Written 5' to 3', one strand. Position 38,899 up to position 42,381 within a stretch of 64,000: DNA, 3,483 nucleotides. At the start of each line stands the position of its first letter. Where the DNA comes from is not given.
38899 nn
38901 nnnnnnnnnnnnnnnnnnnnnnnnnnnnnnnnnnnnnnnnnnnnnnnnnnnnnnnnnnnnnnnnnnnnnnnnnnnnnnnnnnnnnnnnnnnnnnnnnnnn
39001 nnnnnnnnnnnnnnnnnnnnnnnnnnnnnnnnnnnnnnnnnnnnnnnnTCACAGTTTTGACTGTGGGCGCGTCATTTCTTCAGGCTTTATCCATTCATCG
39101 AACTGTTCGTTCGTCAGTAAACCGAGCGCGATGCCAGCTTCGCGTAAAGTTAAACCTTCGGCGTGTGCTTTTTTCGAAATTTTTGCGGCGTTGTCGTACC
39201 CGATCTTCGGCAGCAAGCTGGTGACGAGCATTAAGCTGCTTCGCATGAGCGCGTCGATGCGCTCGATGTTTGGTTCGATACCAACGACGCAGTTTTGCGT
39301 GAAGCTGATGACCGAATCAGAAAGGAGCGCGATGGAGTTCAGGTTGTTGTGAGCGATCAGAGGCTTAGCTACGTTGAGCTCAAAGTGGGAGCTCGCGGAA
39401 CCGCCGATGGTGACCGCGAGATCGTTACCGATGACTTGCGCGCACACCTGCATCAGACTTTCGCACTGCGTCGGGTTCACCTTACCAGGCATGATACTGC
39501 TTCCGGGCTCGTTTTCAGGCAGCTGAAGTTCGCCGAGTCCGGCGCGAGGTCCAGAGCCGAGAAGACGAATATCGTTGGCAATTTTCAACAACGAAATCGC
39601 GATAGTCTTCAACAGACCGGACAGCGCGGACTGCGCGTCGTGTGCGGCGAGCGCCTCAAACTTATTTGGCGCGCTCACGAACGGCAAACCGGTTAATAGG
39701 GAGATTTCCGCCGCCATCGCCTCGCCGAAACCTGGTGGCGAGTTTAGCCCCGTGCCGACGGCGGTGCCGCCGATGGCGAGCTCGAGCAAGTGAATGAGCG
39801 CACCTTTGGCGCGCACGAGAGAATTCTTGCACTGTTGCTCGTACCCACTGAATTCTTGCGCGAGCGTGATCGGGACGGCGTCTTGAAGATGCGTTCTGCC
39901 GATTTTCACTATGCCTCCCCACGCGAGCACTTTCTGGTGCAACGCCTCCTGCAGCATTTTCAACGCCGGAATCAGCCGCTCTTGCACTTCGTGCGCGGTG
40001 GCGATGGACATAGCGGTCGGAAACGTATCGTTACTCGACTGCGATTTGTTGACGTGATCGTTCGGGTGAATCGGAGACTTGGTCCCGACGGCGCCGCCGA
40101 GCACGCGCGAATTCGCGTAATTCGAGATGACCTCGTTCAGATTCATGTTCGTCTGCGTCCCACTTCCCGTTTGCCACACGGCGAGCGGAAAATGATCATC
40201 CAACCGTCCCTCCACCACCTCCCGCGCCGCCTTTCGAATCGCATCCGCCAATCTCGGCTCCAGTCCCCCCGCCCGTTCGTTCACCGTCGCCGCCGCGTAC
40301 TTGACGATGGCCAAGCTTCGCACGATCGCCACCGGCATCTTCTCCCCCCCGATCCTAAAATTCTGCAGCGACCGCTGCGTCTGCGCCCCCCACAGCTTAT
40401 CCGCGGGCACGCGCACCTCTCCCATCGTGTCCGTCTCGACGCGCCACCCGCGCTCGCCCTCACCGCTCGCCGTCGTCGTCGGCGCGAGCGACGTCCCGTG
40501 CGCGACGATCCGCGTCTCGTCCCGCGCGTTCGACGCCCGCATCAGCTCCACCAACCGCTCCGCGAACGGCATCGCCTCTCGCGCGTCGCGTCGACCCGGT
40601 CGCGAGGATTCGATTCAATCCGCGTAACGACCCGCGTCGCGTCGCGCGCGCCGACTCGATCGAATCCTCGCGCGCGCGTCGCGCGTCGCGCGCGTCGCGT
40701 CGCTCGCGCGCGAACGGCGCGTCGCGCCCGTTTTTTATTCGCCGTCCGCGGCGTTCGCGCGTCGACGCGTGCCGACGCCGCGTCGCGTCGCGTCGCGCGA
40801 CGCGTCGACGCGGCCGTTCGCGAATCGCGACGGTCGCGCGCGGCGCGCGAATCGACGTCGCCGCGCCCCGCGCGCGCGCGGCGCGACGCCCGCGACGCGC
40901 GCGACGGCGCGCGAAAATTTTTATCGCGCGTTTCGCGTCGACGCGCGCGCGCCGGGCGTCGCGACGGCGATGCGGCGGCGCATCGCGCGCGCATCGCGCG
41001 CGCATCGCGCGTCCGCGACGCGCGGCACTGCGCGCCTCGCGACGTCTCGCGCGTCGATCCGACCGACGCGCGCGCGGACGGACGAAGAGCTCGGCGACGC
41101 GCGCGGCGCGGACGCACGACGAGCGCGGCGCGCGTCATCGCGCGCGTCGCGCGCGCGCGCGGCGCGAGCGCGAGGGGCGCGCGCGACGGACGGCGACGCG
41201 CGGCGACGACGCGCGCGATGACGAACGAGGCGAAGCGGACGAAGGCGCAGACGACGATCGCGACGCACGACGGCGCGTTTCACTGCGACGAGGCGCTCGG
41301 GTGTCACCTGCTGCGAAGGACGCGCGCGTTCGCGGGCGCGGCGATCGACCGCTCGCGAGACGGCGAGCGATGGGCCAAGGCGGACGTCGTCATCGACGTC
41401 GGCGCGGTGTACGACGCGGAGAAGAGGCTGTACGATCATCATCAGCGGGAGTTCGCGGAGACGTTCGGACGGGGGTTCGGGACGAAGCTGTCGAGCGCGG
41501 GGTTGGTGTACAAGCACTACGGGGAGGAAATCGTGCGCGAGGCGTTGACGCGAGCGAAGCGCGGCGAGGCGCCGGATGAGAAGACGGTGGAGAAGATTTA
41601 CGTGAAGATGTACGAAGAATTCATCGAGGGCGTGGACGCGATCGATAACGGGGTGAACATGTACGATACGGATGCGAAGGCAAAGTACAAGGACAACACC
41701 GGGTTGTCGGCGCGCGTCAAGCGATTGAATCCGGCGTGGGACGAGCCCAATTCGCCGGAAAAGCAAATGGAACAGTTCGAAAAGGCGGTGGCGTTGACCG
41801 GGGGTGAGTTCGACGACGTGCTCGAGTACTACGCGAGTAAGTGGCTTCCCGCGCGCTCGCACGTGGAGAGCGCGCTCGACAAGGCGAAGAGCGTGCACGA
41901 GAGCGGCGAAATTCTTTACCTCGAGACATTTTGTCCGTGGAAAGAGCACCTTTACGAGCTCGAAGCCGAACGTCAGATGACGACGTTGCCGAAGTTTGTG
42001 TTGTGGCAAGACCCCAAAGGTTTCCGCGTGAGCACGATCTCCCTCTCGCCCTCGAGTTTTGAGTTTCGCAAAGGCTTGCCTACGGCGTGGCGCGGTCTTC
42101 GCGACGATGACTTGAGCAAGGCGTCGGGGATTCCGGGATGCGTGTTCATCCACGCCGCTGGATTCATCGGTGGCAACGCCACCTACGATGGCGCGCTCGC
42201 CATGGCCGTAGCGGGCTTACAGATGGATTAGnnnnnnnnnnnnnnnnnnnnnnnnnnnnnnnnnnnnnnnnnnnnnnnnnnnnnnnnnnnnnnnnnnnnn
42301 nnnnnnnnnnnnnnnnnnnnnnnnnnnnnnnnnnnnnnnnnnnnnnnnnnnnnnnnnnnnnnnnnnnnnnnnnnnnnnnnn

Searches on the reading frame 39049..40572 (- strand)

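Call 45: search_protein_families(library=pfam, proteins=[window:39049-40572:-], max_evalue=0.0001)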
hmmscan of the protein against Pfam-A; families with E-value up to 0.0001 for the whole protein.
window:39049-40572:- (507 aa): 2 families
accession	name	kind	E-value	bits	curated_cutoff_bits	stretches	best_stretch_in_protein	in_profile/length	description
PF00206.25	Lyase_1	-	1.7e-107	359.9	27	1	51-382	1-312/312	Lyase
PF10415.14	FumaraseC_C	-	6.6e-23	81.3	32.5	1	449-502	1-54/54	Fumarase C C-terminus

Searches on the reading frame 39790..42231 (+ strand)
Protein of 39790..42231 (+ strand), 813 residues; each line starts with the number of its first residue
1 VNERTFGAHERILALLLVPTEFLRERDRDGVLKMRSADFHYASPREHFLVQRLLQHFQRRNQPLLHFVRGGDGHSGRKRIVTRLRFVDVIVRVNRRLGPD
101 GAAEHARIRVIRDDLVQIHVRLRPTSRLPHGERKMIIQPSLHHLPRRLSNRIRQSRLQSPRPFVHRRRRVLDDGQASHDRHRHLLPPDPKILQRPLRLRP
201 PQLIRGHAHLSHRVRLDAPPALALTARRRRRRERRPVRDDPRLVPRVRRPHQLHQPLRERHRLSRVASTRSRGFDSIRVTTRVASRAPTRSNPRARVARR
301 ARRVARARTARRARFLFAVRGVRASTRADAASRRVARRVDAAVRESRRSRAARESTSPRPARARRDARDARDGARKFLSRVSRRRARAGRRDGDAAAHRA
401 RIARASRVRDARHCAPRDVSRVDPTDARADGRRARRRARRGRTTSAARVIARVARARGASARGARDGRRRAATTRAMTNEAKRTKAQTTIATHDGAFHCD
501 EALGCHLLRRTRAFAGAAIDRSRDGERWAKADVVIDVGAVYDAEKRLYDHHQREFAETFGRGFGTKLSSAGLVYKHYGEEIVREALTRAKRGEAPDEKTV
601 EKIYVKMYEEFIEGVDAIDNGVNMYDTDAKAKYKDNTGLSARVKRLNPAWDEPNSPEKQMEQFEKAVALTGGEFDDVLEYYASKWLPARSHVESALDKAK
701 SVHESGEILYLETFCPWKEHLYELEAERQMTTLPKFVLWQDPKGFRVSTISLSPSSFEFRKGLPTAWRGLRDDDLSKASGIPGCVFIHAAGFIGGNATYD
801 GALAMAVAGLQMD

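Call 63: search_protein_families(library=pfam, proteins=[window:39790-42231:+], max_evalue=0.0001)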
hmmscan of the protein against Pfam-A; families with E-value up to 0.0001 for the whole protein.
window:39790-42231:+ (813 aa): 1 family
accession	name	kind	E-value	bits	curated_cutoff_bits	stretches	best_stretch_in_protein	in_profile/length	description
PF03690.18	MYG1_exonuc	-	6.3e-129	430.6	22.1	1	489-808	1-316/318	Uncharacterised protein family (UPF0160)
